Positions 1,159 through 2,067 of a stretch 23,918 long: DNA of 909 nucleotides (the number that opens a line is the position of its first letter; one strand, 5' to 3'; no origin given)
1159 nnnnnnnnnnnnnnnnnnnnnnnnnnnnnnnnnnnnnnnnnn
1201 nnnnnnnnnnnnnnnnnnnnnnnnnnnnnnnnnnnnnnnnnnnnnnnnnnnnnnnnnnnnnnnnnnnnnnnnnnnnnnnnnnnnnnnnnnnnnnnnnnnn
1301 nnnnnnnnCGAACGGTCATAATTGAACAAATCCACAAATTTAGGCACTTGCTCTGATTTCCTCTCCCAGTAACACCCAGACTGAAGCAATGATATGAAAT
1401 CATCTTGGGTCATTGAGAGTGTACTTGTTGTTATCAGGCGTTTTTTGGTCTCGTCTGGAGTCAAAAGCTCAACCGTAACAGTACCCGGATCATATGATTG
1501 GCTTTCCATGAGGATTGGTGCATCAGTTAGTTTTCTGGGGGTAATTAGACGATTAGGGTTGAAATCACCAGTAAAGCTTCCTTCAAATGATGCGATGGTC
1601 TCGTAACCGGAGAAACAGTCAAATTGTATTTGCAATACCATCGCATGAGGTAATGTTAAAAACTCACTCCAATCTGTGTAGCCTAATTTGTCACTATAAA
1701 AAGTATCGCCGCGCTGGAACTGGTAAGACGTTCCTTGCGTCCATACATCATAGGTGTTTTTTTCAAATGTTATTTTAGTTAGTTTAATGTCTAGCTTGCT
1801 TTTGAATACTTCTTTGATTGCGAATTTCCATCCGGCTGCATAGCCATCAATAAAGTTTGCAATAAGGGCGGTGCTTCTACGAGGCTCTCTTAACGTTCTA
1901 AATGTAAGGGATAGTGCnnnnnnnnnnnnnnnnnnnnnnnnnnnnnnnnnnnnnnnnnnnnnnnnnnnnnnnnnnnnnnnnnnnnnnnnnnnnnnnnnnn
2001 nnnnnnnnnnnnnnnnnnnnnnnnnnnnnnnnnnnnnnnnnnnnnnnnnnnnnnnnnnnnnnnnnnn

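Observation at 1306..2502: BRCT-like 398-aa moron wedged between the immunity repressor and integrase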

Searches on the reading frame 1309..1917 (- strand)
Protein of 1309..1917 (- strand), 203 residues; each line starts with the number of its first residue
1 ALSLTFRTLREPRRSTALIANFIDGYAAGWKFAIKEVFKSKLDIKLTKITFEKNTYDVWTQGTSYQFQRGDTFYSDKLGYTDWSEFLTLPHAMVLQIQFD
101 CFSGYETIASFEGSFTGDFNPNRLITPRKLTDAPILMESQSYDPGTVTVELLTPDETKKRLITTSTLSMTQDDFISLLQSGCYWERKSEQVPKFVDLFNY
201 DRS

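Call 25: search_protein_representatives(protein=window:1309-1917:-)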
Query: 203 residues. Proteins with E-value up to 0.001 (for the whole library): 413; up to 1e-10: 121; up to 1e-30: 6. The best 150 are listed.
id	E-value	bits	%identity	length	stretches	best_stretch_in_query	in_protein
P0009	1.6e-68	246.5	55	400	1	2-202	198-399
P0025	4.9e-51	189.4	48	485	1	4-188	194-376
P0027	1.7e-44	168.1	43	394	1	3-200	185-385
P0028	4.4e-37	143.9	40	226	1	9-189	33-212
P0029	5.1e-34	133.9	38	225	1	9-187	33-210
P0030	3.3e-32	128.0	42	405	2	3-181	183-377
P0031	2.8e-30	121.6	37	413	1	6-188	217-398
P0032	2.5e-29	118.5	33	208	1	8-190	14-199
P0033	3.2e-29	118.2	39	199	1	8-186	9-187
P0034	9.9e-27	110.1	43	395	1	5-182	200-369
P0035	8.6e-26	107.0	36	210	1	4-190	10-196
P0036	3.4e-24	101.8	37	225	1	5-194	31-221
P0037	6.8e-24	100.8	33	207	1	13-189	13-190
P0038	3.4e-23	98.6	33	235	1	12-184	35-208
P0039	5.4e-23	97.9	36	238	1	13-192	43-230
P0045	1.4e-19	86.8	33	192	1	12-185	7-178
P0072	7.2e-15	71.4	40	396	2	4-88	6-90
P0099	7.9e-13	64.7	38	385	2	11-97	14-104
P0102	1.1e-12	64.3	46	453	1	12-85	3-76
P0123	1.4e-11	60.6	43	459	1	11-97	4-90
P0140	5.5e-11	58.7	34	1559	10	108-172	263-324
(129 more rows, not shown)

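Call 27: search_protein_families(library=pfam, proteins=[P0028, P0032, P0033, P0037, P0045, P0140, P0102, P0123, P0072, P0099], max_evalue=0.1)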
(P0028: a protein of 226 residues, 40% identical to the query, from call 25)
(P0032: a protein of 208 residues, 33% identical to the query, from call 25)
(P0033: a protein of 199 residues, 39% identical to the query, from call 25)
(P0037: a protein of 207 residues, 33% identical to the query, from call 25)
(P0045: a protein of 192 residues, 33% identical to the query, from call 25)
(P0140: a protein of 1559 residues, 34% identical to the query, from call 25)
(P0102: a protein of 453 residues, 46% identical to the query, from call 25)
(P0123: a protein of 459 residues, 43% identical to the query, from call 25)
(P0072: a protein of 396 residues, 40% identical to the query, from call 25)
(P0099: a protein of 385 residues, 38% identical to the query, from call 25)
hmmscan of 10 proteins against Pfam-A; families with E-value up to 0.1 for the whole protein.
P0028 (226 aa): 0 families

P0032 (208 aa): 0 families

P0033 (199 aa): 0 families

P0037 (207 aa): 0 families

P0045 (192 aa): 0 families

P0140 (1559 aa): 0 families

P0102 (453 aa): 2 families
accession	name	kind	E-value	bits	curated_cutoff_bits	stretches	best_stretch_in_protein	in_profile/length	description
PF00533.33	BRCT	-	1.9e-07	31.6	21.3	1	357-402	6-50/78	BRCA1 C Terminus (BRCT) domain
PF16589.12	BRCT_2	-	0.011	16.4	27.3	1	357-410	3-56/86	BRCT domain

P0123 (459 aa): 0 families

P0072 (396 aa): 1 family
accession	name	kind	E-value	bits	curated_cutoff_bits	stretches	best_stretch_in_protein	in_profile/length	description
PF13280.12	WYL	-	0.035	14.6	21.8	0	174-223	14-67/70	WYL domain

P0099 (385 aa): 3 families
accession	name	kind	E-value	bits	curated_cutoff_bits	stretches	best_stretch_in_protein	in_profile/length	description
PF00533.33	BRCT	-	1.4e-08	35.3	21.3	1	292-378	4-73/78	BRCA1 C Terminus (BRCT) domain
PF16589.12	BRCT_2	-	0.00011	22.8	27.3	1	293-349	2-56/86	BRCT domain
PF25645.1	Seadorna_VP8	-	0.077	12.7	27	0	22-98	192-266/295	Seadornavirus outer capsid protein VP8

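Call 34: search_solved_structures(query=A2, max_evalue=10, show_alignments=2)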
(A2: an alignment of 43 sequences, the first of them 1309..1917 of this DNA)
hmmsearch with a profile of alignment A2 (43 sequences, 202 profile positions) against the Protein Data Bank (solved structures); distinct sequences matched with E-value up to 10: 2.
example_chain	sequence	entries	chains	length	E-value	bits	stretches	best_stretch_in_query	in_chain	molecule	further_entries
2omo_A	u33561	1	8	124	0.17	14.9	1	123-178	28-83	DUF176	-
7upp_A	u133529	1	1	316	4.7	10.2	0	81-127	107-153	DHT03 protein A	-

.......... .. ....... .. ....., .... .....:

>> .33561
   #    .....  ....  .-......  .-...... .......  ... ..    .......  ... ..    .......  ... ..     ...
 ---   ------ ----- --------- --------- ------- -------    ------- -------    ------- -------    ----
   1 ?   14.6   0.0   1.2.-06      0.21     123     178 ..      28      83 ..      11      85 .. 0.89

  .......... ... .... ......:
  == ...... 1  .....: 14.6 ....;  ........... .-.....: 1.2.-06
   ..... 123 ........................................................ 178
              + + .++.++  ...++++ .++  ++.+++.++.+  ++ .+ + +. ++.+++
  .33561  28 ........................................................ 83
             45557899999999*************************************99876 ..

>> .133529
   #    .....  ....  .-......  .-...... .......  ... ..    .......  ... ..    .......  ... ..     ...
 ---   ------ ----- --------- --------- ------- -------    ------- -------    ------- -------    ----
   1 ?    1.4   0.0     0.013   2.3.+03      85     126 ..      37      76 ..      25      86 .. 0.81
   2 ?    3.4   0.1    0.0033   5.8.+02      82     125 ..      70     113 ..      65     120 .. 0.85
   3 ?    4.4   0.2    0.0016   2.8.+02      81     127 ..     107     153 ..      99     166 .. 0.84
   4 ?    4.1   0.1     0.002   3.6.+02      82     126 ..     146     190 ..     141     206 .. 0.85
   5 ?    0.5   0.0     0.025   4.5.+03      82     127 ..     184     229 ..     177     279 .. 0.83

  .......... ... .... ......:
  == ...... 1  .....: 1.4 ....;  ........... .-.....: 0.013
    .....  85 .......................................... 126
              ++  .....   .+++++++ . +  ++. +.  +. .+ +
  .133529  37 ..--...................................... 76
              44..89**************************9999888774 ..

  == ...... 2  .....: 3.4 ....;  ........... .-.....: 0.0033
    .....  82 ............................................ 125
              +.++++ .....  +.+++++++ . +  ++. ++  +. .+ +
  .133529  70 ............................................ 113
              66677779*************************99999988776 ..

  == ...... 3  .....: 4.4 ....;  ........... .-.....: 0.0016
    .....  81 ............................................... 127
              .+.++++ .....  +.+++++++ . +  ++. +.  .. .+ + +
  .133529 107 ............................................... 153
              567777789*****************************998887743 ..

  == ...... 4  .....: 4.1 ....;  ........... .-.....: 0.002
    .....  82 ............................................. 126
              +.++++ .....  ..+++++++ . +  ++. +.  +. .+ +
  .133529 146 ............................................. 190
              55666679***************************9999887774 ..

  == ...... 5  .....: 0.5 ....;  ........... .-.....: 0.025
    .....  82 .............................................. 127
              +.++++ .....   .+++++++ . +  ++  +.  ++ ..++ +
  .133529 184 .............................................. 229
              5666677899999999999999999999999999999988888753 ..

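Call 36: find_encoding_contigs(protein=P0032, flank=6000, max_places=4)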
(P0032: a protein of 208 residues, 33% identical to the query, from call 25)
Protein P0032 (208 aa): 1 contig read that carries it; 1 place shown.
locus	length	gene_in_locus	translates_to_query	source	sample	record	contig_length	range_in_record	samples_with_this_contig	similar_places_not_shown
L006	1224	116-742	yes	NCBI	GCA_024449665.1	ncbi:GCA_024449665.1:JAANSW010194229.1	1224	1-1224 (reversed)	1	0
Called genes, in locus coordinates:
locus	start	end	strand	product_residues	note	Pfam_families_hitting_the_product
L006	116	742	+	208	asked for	-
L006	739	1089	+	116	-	-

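Call 39: find_encoding_contigs(protein=P0028, flank=8000, max_places=4)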
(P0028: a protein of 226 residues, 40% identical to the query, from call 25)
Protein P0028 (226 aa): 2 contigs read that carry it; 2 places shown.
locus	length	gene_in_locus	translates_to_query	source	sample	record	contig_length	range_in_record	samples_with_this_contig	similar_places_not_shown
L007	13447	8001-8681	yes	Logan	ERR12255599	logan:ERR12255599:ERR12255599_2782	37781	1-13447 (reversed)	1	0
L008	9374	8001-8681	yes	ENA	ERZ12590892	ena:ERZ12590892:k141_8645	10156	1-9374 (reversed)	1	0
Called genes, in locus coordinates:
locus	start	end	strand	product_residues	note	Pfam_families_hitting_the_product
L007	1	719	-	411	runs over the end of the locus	PF07157:DNA_circ_N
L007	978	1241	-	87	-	PF04606:Ogr_Delta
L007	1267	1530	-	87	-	-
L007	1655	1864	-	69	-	-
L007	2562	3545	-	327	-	-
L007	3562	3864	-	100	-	-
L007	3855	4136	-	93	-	-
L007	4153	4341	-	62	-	-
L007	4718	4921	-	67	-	-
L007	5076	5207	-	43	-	-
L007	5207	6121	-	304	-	-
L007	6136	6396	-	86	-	-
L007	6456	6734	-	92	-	PF11112:PyocinActivator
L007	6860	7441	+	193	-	PF00717:Peptidase_S24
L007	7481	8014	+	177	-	-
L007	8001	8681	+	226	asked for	-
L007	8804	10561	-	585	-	PF10088:DUF2326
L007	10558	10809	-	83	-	PF20293:MC6 (weak), PF20295:MC8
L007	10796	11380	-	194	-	PF20279:CTD12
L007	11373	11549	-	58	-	-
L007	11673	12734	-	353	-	PF00589:Phage_integrase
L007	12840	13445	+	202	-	?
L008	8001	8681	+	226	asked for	-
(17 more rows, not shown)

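Call 41: predict_structure(alignment_id=A2)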
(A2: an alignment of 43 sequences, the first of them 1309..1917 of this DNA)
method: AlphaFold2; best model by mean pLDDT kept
length: 203 residues; sequences in the alignment: 43
mean_pLDDT: 92.7   pTM: 0.84
mean pLDDT of the five models: 92.7, 92.5, 92.3, 90.2, 88.7
residues with pLDDT >= 90: 161; 70-90: 33; 50-70: 9; < 50: 0
segments of 3 or more residues with pLDDT < 50: none
pLDDT, mean of each block of 10 residues (from residue 1): 71 93 98 98 97 97 97 98 98 97 92 88 77 91 96 98 97 98 90 93 66
secondary structure, 60 per line:
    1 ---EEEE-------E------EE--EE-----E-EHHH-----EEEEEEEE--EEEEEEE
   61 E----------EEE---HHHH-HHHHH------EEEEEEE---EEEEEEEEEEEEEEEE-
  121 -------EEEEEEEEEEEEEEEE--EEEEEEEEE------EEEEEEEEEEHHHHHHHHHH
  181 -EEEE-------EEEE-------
elements in order: E4-7 E44-51 E54-61 E72-74 H78-81 H83-87 E94-100 E104-119 E128-143 E146-154 E161-170 H171-180 E182-185 E193-196

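Call 44: find_encoding_contigs(protein=P0033, flank=8000, max_places=4)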
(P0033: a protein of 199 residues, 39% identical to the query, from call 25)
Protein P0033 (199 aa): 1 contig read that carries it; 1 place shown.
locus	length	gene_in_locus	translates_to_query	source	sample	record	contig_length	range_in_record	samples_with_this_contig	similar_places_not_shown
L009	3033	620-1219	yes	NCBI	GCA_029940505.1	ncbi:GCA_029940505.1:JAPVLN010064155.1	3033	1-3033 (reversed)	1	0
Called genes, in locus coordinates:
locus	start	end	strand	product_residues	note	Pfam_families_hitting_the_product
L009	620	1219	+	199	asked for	-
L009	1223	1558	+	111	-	-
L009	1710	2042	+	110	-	-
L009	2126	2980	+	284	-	PF20247:DUF6602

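Call 51: search_protein_families(library=pfam, proteins=[L007:7481-8014:+], max_evalue=0.01)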
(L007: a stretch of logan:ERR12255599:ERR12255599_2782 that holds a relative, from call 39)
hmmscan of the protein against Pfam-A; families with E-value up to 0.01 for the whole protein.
L007:7481-8014:+ (177 aa): 1 family
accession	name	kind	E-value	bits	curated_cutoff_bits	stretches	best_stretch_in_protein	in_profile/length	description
PF00533.33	BRCT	-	0.0092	16.6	21.3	0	101-164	11-75/78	BRCA1 C Terminus (BRCT) domain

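Call 53: fold_search(model_id=the predicted structure, library=viral)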
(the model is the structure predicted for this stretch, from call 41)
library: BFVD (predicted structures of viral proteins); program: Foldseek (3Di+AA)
matches with E <= 10: 477; with E <= 0.001: 1
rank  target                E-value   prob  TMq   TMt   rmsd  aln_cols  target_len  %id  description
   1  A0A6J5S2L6            2.1e-07  1.00  0.50  0.59   5.9       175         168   20  Uncharacterized protein [uncultured Caudovirales phage]
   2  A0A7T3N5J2            1.5e-01  0.15  0.12  0.20  21.4       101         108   13  (no name in the UniProt tables at hand)
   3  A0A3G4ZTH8            2.2e-01  0.21  0.18  0.17  16.3       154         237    7  Uncharacterized protein [Edafosvirus sp.]
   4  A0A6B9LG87            2.9e-01  0.11  0.17  0.17  17.1       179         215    8  Uncharacterized protein [Flavobacterium phage vB_FspS_tant8-1]
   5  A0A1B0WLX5            3.4e-01  0.20  0.14  0.07  19.9       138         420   12  (no name in the UniProt tables at hand)
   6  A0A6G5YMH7            4.7e-01  0.06  0.10  0.06  22.3       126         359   10  (no name in the UniProt tables at hand)
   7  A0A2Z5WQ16            5.9e-01  0.03  0.11  0.10  21.0       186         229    8  (no name in the UniProt tables at hand)
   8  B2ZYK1                6.6e-01  0.14  0.19  0.16  14.3       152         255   10  Uncharacterized protein [Ralstonia phage phiRSL1]
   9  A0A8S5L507            7.8e-01  0.06  0.10  0.14  19.8       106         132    7  Coat protein [ssRNA phage SRR5467091_5]
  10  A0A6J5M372            9.2e-01  0.02  0.10  0.06  18.5       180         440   10  Uncharacterized protein [uncultured Caudovirales phage]
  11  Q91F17                9.7e-01  0.09  0.12  0.26   9.5        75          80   13  ORF36 [Cydia pomonella granulosis virus (isolate Mexico/1963)]
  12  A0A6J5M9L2            9.7e-01  0.02  0.09  0.11  24.7       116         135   13  Uncharacterized protein [uncultured Caudovirales phage]
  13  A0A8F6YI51            1.0e+00  0.20  0.14  0.18   4.7        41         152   15  Uncharacterized protein (Fragment) [Cane toad-associated bunyavirus]
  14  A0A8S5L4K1            1.0e+00  0.15  0.18  0.26  15.0       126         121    9  Coat protein [ssRNA phage SRR5466337_3]
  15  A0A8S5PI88            1.0e+00  0.08  0.13  0.22  16.7       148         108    5  Uncharacterized protein [Siphoviridae sp. ctUGQ45]
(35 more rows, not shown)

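Call 58: search_dna_similar(query=window:1309-1917:-, collection=phages, mode=protein, max_evalue=0.1, max_rows=30)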
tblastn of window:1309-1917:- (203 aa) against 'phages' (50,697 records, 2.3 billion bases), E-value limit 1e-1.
No match.

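Call 67: search_protein_families(library=pfam, proteins=[L006:739-1089:+, L009:1223-1558:+, L009:1710-2042:+], max_evalue=0.1)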
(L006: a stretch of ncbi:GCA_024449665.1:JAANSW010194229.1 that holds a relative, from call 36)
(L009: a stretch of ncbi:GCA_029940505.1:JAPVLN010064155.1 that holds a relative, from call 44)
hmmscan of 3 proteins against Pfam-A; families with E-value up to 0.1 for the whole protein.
L006:739-1089:+ (116 aa): 1 family
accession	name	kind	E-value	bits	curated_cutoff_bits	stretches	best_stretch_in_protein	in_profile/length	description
PF00401.25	ATP-synt_DE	-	0.026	15.1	24.6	1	77-104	4-31/47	ATP synthase, Delta/Epsilon chain, long alpha-helix domain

L009:1223-1558:+ (111 aa): 2 families
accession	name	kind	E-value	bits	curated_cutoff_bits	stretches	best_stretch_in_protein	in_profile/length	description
PF04434.22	SWIM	-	0.0032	17.4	19.6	1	17-50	1-34/38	SWIM zinc finger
PF11360.13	DUF3110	-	0.092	13.4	20.2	0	54-98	24-68/84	Protein of unknown function (DUF3110)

L009:1710-2042:+ (110 aa): 1 family
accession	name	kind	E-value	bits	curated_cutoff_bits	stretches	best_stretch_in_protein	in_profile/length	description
PF04434.22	SWIM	-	0.00015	21.6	19.6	1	16-51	1-36/38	SWIM zinc finger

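Call 69: find_related_loci(query=A3, collection=metagenome_contigs, flank=6000)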
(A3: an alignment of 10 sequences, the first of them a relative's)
Query A3 (199 aa) in metagenome_contigs; peptide patterns used: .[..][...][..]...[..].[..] (x = any residue, [..] = any of these).
39 stretches matched a pattern; 28 encode a relative of the query (tblastn E <= 1e-3); 28 distinct loci.
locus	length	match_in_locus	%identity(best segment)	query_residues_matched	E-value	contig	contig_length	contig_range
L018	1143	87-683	38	2-199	4e-45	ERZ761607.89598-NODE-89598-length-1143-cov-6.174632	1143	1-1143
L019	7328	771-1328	37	3-185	2e-33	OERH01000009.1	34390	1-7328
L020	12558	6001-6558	37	3-185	1e-33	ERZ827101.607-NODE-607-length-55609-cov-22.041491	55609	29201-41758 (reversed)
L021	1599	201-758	37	3-185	4e-34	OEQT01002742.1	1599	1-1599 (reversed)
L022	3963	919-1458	38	6-184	3e-33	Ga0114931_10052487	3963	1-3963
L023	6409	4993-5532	36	6-184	3e-31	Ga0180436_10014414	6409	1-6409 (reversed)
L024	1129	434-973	37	6-184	1e-31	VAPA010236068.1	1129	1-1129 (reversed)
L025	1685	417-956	36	6-184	1e-30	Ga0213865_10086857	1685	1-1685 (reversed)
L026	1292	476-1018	34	6-185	1e-30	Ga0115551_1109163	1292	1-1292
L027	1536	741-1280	39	6-184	8e-30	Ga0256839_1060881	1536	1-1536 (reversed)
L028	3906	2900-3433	34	9-186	4e-28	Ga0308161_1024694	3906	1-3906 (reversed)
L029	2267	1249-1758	34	11-182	5e-28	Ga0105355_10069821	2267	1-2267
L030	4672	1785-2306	32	11-185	1e-27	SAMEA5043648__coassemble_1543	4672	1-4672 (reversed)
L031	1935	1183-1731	33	6-182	2e-27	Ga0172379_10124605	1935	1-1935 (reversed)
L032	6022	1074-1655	31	6-191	1e-25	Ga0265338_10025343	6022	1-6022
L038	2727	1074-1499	26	11-184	8e-18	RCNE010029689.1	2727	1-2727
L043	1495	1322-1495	45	6-63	1e-10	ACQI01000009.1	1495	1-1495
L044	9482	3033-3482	24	12-184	1e-8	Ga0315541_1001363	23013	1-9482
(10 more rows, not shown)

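Call 70: find_related_loci(query=A3, collection=viral_contigs, flank=6000)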
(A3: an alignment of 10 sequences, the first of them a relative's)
Query A3 (199 aa) in viral_contigs; peptide patterns used: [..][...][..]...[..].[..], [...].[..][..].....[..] (x = any residue, [..] = any of these).
52 stretches matched a pattern; 21 encode a relative of the query (tblastn E <= 1e-3); 21 distinct loci.
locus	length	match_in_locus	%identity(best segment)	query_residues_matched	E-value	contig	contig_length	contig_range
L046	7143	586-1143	37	3-185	2e-33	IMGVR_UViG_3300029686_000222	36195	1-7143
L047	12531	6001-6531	33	9-185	9e-30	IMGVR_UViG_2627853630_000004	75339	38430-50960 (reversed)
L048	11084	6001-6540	32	9-188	4e-28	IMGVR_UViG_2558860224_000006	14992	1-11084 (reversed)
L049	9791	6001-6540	33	9-188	3e-28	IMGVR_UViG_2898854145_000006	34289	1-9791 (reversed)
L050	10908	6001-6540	32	9-188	9e-28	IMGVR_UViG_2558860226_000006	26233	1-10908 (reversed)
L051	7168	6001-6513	34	11-182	2e-27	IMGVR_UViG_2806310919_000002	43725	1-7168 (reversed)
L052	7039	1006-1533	32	9-185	1e-27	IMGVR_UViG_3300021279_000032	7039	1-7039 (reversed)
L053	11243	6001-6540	32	9-188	2e-27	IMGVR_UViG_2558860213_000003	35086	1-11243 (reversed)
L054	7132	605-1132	32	9-185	1e-27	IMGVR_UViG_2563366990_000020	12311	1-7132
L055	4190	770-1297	32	9-185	1e-27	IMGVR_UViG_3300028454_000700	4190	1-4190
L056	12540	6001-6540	33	9-188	6e-27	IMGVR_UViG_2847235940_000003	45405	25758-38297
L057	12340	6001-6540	33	9-188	6e-27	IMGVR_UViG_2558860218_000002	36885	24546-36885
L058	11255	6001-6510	34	11-182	9e-26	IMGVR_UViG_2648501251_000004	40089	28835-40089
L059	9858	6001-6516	32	11-182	1e-25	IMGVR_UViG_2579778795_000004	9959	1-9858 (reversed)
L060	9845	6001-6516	32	11-182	1e-25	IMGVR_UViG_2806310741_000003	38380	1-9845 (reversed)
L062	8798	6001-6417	28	15-184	2e-17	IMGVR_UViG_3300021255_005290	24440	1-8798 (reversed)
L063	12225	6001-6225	43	11-85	1e-14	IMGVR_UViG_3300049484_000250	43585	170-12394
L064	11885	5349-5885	27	1-183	4e-13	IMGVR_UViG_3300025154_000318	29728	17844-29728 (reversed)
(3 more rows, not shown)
